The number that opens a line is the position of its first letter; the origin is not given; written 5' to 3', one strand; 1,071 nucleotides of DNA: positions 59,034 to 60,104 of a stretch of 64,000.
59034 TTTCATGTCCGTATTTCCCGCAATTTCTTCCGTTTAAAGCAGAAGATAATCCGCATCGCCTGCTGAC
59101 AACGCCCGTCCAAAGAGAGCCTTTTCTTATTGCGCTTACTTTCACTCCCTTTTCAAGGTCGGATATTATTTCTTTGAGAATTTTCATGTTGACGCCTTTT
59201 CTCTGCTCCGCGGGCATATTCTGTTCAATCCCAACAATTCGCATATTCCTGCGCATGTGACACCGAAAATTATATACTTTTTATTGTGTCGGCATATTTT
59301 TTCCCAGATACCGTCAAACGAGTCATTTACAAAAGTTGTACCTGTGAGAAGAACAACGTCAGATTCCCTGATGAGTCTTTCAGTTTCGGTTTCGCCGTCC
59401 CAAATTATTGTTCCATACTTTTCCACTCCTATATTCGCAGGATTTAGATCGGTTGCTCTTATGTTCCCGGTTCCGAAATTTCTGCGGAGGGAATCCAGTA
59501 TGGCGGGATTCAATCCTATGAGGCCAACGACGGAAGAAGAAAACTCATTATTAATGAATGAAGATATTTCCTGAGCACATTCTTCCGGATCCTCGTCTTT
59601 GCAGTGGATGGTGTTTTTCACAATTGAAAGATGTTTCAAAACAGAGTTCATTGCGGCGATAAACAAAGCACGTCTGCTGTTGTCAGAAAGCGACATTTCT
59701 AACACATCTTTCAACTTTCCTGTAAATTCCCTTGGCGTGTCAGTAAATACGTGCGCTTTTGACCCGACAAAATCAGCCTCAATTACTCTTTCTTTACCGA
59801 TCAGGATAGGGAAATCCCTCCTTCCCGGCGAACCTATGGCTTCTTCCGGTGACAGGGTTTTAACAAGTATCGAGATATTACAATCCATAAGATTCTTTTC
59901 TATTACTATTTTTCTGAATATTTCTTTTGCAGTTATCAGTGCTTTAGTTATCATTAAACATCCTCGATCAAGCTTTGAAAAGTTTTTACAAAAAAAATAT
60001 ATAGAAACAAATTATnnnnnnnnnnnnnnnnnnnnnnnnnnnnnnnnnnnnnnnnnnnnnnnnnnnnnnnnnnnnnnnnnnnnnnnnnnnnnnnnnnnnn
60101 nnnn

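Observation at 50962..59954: Contiguous metal-handling island: FmdE, Tup/Mod ABC importer, Sec-FdhAB and two tandem DUF364 putative chelation proteins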

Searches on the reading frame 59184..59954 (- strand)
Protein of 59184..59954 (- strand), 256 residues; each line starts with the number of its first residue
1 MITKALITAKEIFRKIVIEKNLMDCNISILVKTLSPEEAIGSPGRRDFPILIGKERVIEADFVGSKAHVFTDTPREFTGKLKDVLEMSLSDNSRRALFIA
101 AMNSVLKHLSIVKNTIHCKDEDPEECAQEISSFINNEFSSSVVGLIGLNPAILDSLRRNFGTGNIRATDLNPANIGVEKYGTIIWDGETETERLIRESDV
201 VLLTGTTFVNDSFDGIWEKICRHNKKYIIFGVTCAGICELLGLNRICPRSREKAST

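Call 3: search_protein_families(library=pfam, proteins=[window:59184-59954:-], max_evalue=0.01)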
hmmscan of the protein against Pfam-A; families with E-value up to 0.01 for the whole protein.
window:59184-59954:- (256 aa): 1 family
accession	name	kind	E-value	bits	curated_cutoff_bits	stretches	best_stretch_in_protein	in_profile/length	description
PF04016.18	DUF364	-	4.3e-09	36.6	23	1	138-234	9-98/147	Putative heavy-metal chelation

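Call 4: search_protein_families(library=ncbifam, proteins=[window:59184-59954:-], max_evalue=0.01)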
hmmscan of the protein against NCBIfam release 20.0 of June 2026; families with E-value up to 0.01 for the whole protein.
window:59184-59954:- (256 aa): 0 families

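Call 12: find_homologous_proteins(query=window:59184-59954:-)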
Query window:59184-59954:- (256 aa): 925 proteins with E <= 0.001 among 1471 candidates; the best 120 are listed.
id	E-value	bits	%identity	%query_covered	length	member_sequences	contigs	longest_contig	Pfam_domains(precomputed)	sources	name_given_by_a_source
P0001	1.1e-155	534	94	100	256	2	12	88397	PF04016.19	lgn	-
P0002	4.4e-101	355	62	98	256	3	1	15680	PF04016.19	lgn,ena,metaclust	metaclust:\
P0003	4.8e-101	355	63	96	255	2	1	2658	PF04016.19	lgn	-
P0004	8.6e-101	354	63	96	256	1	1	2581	PF04016.19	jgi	jgi:uncharacterized protein (DUF4213/DUF364 family)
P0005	1.0e-100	354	63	93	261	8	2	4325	PF04016.19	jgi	jgi:uncharacterized protein (DUF4213/DUF364 family)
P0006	6.5e-100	352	64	93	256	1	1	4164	PF04016.19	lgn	-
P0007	4.5e-99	349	64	94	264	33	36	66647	PF04016.19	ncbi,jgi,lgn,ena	jgi:uncharacterized protein (DUF4213/DUF364 family)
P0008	5.0e-99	349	60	96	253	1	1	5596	PF04016.19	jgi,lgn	-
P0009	4.0e-98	346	62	95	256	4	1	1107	PF04016.19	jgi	jgi:uncharacterized protein (DUF4213/DUF364 family)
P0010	5.1e-98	345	61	96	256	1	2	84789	PF04016.19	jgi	-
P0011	1.3e-97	344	63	95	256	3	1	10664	PF04016.19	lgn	-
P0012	5.5e-97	342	60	96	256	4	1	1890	PF04016.19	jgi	-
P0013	8.3e-97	341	63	94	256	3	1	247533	PF04016.19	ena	-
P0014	1.0e-96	341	62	96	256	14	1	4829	PF04016.19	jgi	-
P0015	1.3e-96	341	60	98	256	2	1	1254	PF04016.19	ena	-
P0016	1.6e-96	340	62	96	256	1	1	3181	PF04016.19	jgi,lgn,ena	-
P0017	2.1e-96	340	61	96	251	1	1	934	PF04016.19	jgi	jgi:uncharacterized protein (DUF4213/DUF364 family)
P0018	2.2e-96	340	61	96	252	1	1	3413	PF04016.19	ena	-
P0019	3.8e-96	339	61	96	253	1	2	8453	PF04016.19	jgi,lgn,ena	-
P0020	5.1e-96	339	59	96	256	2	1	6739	PF04016.19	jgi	jgi:uncharacterized protein (DUF4213/DUF364 family)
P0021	6.3e-96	338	60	97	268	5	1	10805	PF04016.19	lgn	-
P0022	6.9e-96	338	60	96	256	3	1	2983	PF04016.19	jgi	-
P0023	1.0e-95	338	60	96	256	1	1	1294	PF04016.19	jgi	jgi:uncharacterized protein (DUF4213/DUF364 family)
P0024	1.6e-95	337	59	96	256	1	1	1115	PF04016.19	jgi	jgi:uncharacterized protein (DUF4213/DUF364 family)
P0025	2.0e-95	337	60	96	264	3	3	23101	PF04016.19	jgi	-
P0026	2.1e-95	337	60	94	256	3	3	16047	PF04016.19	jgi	-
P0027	3.5e-95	336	58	98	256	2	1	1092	PF04016.19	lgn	-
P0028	7.6e-95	335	61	95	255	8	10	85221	PF04016.19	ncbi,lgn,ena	-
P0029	7.7e-95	335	59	95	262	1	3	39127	PF04016.19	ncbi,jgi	jgi:uncharacterized protein (DUF4213/DUF364 family)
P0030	9.0e-95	335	61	93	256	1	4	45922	PF04016.19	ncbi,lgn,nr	ncbi:MAG: DUF364 domain-containing protein [Proteobacteria bacterium]|nr:DUF364 domain-containing pr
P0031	1.2e-94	334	58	95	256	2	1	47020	PF04016.19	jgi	jgi:uncharacterized protein (DUF4213/DUF364 family)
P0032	1.5e-94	334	60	96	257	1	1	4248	PF04016.19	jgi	jgi:uncharacterized protein (DUF4213/DUF364 family)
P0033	1.7e-94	334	59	94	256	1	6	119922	PF04016.19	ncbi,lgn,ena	-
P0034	2.5e-94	333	60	96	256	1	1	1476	PF04016.19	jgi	jgi:uncharacterized protein (DUF4213/DUF364 family)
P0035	3.0e-94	333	60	95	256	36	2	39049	PF04016.19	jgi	-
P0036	3.3e-94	333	59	95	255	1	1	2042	PF04016.19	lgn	-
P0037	3.4e-94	333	58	96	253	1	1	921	PF04016.19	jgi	jgi:uncharacterized protein (DUF4213/DUF364 family)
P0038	4.7e-94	332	60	95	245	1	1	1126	PF04016.19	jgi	jgi:uncharacterized protein (DUF4213/DUF364 family)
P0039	6.3e-94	332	59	96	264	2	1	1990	PF04016.19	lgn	-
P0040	9.2e-94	331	57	96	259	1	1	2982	PF04016.19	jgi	jgi:uncharacterized protein (DUF4213/DUF364 family)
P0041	1.5e-93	331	59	93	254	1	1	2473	PF04016.19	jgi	jgi:hypothetical protein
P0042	2.0e-93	330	59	96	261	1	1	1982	PF04016.19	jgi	jgi:uncharacterized protein (DUF4213/DUF364 family)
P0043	2.0e-93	330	57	96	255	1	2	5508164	PF04016.19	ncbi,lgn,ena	-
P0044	2.0e-93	330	58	96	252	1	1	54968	PF04016.19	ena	-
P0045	2.2e-93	330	60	96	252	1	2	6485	PF04016.19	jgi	jgi:uncharacterized protein (DUF4213/DUF364 family)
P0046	2.4e-93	330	58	96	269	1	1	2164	PF04016.19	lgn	-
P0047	3.6e-93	329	58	96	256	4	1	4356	PF04016.19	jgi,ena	-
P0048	4.7e-93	329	57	95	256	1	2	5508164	PF04016.19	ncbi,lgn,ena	-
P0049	5.3e-93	329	58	96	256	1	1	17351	PF04016.19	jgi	jgi:uncharacterized protein (DUF4213/DUF364 family)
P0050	6.9e-93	329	56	95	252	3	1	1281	PF04016.19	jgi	-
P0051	7.8e-93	328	56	96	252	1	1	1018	PF04016.19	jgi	jgi:uncharacterized protein (DUF4213/DUF364 family)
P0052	8.7e-93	328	57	96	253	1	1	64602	PF04016.19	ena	-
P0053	1.0e-92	328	57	96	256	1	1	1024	PF04016.19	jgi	jgi:uncharacterized protein (DUF4213/DUF364 family)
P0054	1.1e-92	328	59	95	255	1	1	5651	PF04016.19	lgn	-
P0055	1.2e-92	328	57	96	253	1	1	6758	PF04016.19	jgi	jgi:uncharacterized protein (DUF4213/DUF364 family)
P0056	1.7e-92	327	57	96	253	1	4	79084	PF04016.19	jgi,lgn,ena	-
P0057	2.0e-92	327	55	96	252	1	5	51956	PF04016.19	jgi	jgi:hypothetical protein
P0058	4.0e-92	326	57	94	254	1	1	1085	PF04016.19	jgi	jgi:hypothetical protein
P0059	6.5e-92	325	55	96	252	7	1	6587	PF04016.19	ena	-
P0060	7.1e-92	325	56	96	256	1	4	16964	PF04016.19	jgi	jgi:uncharacterized protein (DUF4213/DUF364 family)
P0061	1.1e-91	325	54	96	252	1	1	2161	PF04016.19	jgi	jgi:uncharacterized protein (DUF4213/DUF364 family)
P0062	1.3e-91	324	56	96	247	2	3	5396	PF04016.19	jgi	jgi:uncharacterized protein (DUF4213/DUF364 family)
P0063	1.7e-91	324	58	95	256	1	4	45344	PF04016.19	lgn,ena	-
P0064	1.7e-91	324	55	98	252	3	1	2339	PF04016.19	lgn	-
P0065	2.7e-91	323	57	96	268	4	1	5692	PF04016.19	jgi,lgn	jgi:uncharacterized protein (DUF4213/DUF364 family)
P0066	6.3e-91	322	57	98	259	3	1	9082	PF04016.19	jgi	-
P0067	7.6e-91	322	59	96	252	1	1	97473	PF04016.19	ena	-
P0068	8.0e-91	322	63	87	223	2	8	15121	PF04016.19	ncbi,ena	-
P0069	1.1e-90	321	58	95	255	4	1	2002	PF04016.19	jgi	jgi:hypothetical protein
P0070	1.3e-90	321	55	96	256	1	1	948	PF04016.19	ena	-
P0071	1.6e-90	321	54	96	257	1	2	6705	PF04016.19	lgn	-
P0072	1.8e-90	321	56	96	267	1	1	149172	PF04016.19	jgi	jgi:uncharacterized protein (DUF4213/DUF364 family)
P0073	2.4e-90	320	57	96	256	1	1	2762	PF04016.19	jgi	jgi:uncharacterized protein (DUF4213/DUF364 family)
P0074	3.8e-90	320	56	96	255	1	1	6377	PF04016.19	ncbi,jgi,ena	-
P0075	3.8e-90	320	58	95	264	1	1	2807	PF04016.19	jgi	jgi:hypothetical protein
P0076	6.0e-90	319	56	95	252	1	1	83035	PF04016.19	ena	-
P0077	6.1e-90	319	57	95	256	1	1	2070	PF04016.19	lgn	-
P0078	6.3e-90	319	56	96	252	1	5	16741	PF04016.19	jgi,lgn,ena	jgi:uncharacterized protein (DUF4213/DUF364 family)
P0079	7.0e-90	319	54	96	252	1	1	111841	PF04016.19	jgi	jgi:uncharacterized protein (DUF4213/DUF364 family)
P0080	1.2e-89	318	55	95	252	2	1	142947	PF04016.19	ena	-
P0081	1.5e-89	318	55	96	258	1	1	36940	PF04016.19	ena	-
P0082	2.7e-89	317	56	98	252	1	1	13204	PF04016.19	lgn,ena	-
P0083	4.0e-89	316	56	96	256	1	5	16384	PF04016.19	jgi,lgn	jgi:uncharacterized protein (DUF4213/DUF364 family)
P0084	4.7e-89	316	55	96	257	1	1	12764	PF04016.19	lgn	-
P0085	6.1e-89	316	55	96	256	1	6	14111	PF04016.19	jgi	jgi:uncharacterized protein (DUF4213/DUF364 family)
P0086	6.5e-89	316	57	96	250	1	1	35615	PF04016.19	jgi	jgi:hypothetical protein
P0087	8.0e-89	315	59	95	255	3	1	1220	PF04016.19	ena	-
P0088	8.3e-89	315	57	96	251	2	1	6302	PF04016.19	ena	-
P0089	9.7e-89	315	57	96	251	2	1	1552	PF04016.19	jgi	jgi:uncharacterized protein (DUF4213/DUF364 family)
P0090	1.1e-88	315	55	93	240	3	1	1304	PF04016.19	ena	-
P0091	1.2e-88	315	56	93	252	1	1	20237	PF04016.19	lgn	-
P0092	1.3e-88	315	55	96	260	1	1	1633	PF04016.19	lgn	-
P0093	1.4e-88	314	54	97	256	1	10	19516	PF04016.19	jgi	jgi:uncharacterized protein (DUF4213/DUF364 family)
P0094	1.5e-88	314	58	93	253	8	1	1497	PF04016.19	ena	-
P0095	1.7e-88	314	56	97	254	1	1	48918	PF04016.19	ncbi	-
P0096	1.9e-88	314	55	97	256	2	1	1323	PF04016.19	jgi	-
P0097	2.3e-88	314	55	95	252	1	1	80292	PF04016.19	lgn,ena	-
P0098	2.9e-88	313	54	96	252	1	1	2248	PF04016.19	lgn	-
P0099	3.8e-88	313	57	97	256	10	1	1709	PF04016.19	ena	-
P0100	5.8e-88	312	56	93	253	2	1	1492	PF04016.19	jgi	jgi:uncharacterized protein (DUF4213/DUF364 family)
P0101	6.4e-88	312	56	96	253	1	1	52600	PF04016.19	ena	-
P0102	7.0e-88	312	57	95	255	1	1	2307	PF04016.19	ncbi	-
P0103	1.1e-87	312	53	93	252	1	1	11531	PF04016.19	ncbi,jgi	jgi:hypothetical protein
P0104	1.1e-87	311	53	99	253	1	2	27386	PF04016.19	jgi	jgi:uncharacterized protein (DUF4213/DUF364 family)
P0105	1.2e-87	311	54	96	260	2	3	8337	PF04016.19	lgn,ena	-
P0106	1.3e-87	311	56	93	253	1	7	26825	PF04016.19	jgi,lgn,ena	-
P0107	1.3e-87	311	58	96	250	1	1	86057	PF04016.19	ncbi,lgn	-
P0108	1.5e-87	311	56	93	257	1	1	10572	PF04016.19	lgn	-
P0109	2.1e-87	311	54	99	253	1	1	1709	PF04016.19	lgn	-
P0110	2.4e-87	310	55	99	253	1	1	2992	PF04016.19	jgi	jgi:uncharacterized protein (DUF4213/DUF364 family)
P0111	2.7e-87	310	53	98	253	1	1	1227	PF04016.19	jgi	jgi:uncharacterized protein (DUF4213/DUF364 family)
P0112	2.8e-87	310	54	97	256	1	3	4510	PF04016.19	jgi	jgi:uncharacterized protein (DUF4213/DUF364 family)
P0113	2.9e-87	310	57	93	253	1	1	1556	PF04016.19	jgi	jgi:uncharacterized protein (DUF4213/DUF364 family)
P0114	3.1e-87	310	54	97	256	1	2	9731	PF04016.19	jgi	jgi:uncharacterized protein (DUF4213/DUF364 family)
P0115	3.2e-87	310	55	94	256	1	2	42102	PF04016.19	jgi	-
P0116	3.4e-87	310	55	99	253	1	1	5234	PF04016.19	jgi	-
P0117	4.7e-87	309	53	98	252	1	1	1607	PF04016.19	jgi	jgi:hypothetical protein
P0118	5.4e-87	309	54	99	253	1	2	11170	PF04016.19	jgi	jgi:uncharacterized protein (DUF4213/DUF364 family)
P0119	6.0e-87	309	55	99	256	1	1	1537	PF04016.19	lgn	-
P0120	6.7e-87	309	54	98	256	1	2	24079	PF04016.19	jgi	jgi:uncharacterized protein (DUF4213/DUF364 family)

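Call 13: find_encoding_contigs(protein=P0043, flank=10000, max_places=3)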
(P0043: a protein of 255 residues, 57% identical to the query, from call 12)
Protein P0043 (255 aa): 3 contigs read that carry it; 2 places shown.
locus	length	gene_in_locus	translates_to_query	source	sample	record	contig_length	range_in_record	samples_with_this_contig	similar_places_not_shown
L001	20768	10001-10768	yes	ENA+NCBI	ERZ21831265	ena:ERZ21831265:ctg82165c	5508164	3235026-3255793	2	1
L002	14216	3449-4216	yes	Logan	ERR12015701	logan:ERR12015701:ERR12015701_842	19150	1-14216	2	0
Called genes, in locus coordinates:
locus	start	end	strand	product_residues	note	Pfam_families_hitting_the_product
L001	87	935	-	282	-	PF08401:ArdcN, PF18818:MPTase-PolyVal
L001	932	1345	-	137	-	PF04002:RadC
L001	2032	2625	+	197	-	PF13489:Methyltransf_23, PF01135:PCMT (weak), PF01728:FtsJ (weak), PF01209:Ubie_methyltran, PF13847:Methyltransf_31, PF08241:Methyltransf_11, PF08242:Methyltransf_12, PF13649:Methyltransf_25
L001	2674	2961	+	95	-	PF27306:AF_2379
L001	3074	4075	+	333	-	PF04055:Radical_SAM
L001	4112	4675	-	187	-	PF01980:TrmO_N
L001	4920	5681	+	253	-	PF02001:DUF134, PF08281:Sigma70_r4_2 (weak), PF02579:Nitro_FeMo-Co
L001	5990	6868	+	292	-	PF01656:CbiA, PF09140:MipZ (weak), PF10609:ParA, PF13614:AAA_31, PF00037:Fer4 (weak), PF13237:Fer4_10 (weak), PF14697:Fer4_21 (weak), PF13187:Fer4_9, +8 more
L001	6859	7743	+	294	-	PF01656:CbiA, PF12838:Fer4_7 (faint), PF13187:Fer4_9 (faint), PF00037:Fer4 (weak), PF12797:Fer4_2 (faint), PF12837:Fer4_6 (faint), PF13237:Fer4_10 (faint), PF10609:ParA (weak), +2 more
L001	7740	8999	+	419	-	PF01656:CbiA, PF02374:ArsA_ATPase (faint), PF09140:MipZ (weak), PF10609:ParA, PF13614:AAA_31 (weak), PF02579:Nitro_FeMo-Co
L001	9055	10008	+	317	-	-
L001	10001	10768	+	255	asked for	PF04016:DUF364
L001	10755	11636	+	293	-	-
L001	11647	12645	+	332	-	PF02625:XdhC_CoxI, PF13478:XdhC_C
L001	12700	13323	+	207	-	PF13489:Methyltransf_23, PF13847:Methyltransf_31 (weak), PF08241:Methyltransf_11, PF08242:Methyltransf_12 (weak), PF13649:Methyltransf_25, PF01209:Ubie_methyltran (weak)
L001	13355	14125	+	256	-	PF13938:DUF4213, PF04016:DUF364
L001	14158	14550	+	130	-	PF01592:NifU_N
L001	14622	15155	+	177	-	PF25084:LbH_EIF2B (faint), PF25087:GMPPB_C (faint), PF00132:Hexapep (faint)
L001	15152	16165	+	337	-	PF00581:Rhodanese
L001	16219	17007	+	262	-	PF04055:Radical_SAM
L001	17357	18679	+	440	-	-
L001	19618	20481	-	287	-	PF01256:Carb_kinase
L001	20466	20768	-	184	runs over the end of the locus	PF11823:Se_S_carrier, PF26554:DUF8182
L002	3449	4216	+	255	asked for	PF04016:DUF364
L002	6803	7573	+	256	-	PF13938:DUF4213, PF04016:DUF364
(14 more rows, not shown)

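Call 14: find_encoding_contigs(protein=P0048, flank=10000, max_places=3)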
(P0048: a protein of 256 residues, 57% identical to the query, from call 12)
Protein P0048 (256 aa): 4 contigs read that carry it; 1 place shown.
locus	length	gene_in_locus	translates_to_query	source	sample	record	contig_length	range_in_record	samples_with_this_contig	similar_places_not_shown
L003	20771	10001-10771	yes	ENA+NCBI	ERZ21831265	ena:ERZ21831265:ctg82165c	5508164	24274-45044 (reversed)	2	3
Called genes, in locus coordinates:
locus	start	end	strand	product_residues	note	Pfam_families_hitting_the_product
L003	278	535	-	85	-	-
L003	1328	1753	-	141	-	-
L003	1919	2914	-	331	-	PF13406:SLT_2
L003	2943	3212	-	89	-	-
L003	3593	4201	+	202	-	PF01914:MarC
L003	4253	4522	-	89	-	-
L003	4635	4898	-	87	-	-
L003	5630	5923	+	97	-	-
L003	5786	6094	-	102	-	-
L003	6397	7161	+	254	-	PF02001:DUF134, PF08281:Sigma70_r4_2 (weak), PF02579:Nitro_FeMo-Co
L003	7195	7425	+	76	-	-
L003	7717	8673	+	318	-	PF00142:Fer4_NifH (faint), PF01656:CbiA, PF02374:ArsA_ATPase (faint), PF09140:MipZ (weak), PF10609:ParA, PF13614:AAA_31 (weak)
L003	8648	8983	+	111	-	PF02579:Nitro_FeMo-Co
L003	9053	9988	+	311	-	-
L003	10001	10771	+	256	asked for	PF04016:DUF364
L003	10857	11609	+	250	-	-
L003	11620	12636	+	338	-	PF02625:XdhC_CoxI, PF13478:XdhC_C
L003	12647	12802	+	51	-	-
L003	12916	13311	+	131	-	PF01592:NifU_N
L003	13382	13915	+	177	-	PF25084:LbH_EIF2B (faint), PF25087:GMPPB_C (faint), PF00132:Hexapep (faint)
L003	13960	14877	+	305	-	PF00581:Rhodanese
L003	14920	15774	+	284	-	PF13531:SBP_bac_11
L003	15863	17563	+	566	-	PF07992:Pyr_redox_2, PF13738:Pyr_redox_3 (faint), PF00070:Pyr_redox, PF02852:Pyr_redox_dim, PF00581:Rhodanese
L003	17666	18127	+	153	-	PF26390:MamS_MamX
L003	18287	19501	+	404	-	PF03453:MoeA_N, PF00994:MoCF_biosynth, PF03454:MoeA_C (weak)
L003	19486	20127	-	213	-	PF06414:Zeta_toxin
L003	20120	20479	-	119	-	-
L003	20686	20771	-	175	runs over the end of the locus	PF13787:HXXEE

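Call 15: find_encoding_contigs(protein=P0001, flank=10000, max_places=3)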
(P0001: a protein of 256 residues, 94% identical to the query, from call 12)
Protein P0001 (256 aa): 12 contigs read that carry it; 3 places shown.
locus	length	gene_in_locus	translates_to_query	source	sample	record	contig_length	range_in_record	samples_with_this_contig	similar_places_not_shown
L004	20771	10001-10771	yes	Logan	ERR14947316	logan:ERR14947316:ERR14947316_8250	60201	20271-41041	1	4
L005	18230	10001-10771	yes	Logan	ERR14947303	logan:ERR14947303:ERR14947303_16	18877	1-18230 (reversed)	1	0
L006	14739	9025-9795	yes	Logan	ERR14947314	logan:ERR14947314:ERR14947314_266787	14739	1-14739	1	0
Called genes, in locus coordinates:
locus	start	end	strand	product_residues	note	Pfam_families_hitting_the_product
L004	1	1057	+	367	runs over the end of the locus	PF00478:IMPDH (faint), PF03060:NMO, PF01180:DHO_dh (weak)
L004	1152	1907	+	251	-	PF23023:Anti-Pycsar_Apyc1 (weak), PF00753:Lactamase_B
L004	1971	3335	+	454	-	PF01266:DAO (faint), PF03486:HI0933_like (faint), PF07992:Pyr_redox_2, PF13738:Pyr_redox_3, PF13434:Lys_Orn_oxgnase (weak), PF06690:HcgC (weak), PF00070:Pyr_redox, PF02852:Pyr_redox_dim, +1 more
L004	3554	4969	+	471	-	PF01943:Polysacc_synt (faint), PF01554:MatE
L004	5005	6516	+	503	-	PF01266:DAO (faint), PF01593:Amino_oxidase, PF03486:HI0933_like (faint), PF07992:Pyr_redox_2 (faint), PF13450:NAD_binding_8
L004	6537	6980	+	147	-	PF13302:Acetyltransf_3 (weak), PF13420:Acetyltransf_4 (weak), PF00583:Acetyltransf_1, PF13673:Acetyltransf_10, PF13508:Acetyltransf_7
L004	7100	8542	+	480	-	PF01406:tRNA-synt_1e, PF01921:tRNA-synt_1f (faint), PF00133:tRNA-synt_1 (faint), PF09334:tRNA-synt_1g, PF09190:DALR_2 (weak)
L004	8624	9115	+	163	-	PF12675:DUF3795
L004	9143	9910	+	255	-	PF01209:Ubie_methyltran, PF05175:MTS, PF03848:TehB (weak), PF13489:Methyltransf_23 (weak), PF13847:Methyltransf_31, PF08241:Methyltransf_11, PF08242:Methyltransf_12, PF13649:Methyltransf_25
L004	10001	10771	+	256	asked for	PF04016:DUF364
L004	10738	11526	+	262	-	PF13938:DUF4213, PF04016:DUF364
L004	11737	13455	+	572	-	PF01257:2Fe-2S_thioredx, PF01512:Complex1_51K, PF10531:SLBB, PF22461:SLBB_2 (weak), PF10589:NADH_4Fe-4S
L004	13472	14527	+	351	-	PF13510:Fer2_4, PF10588:NADH-G_4Fe-4S_3, PF13237:Fer4_10 (faint), PF13183:Fer4_8 (weak), PF12838:Fer4_7, PF13187:Fer4_9 (weak), PF04879:Molybdop_Fe4S4, PF00384:Molybdopterin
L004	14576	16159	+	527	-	PF00384:Molybdopterin, PF01568:Molydop_binding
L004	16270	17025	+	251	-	PF01547:SBP_bac_1, PF13531:SBP_bac_11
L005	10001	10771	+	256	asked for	PF04016:DUF364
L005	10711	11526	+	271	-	PF13938:DUF4213, PF04016:DUF364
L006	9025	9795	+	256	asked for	PF04016:DUF364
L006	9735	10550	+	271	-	PF13938:DUF4213, PF04016:DUF364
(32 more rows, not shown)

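Call 16: find_encoding_contigs(protein=window:59184-59954:-, flank=10000, max_places=3)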
Protein window:59184-59954:- (256 aa): 1 contig read that carries it; 1 place shown.
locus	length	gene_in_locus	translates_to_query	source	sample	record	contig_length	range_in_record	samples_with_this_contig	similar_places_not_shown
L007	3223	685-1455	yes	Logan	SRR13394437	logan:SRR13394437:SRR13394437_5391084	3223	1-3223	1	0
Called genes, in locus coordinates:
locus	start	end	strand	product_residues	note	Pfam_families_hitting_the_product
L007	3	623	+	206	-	?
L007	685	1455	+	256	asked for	PF04016:DUF364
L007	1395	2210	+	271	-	PF13938:DUF4213, PF04016:DUF364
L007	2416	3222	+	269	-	?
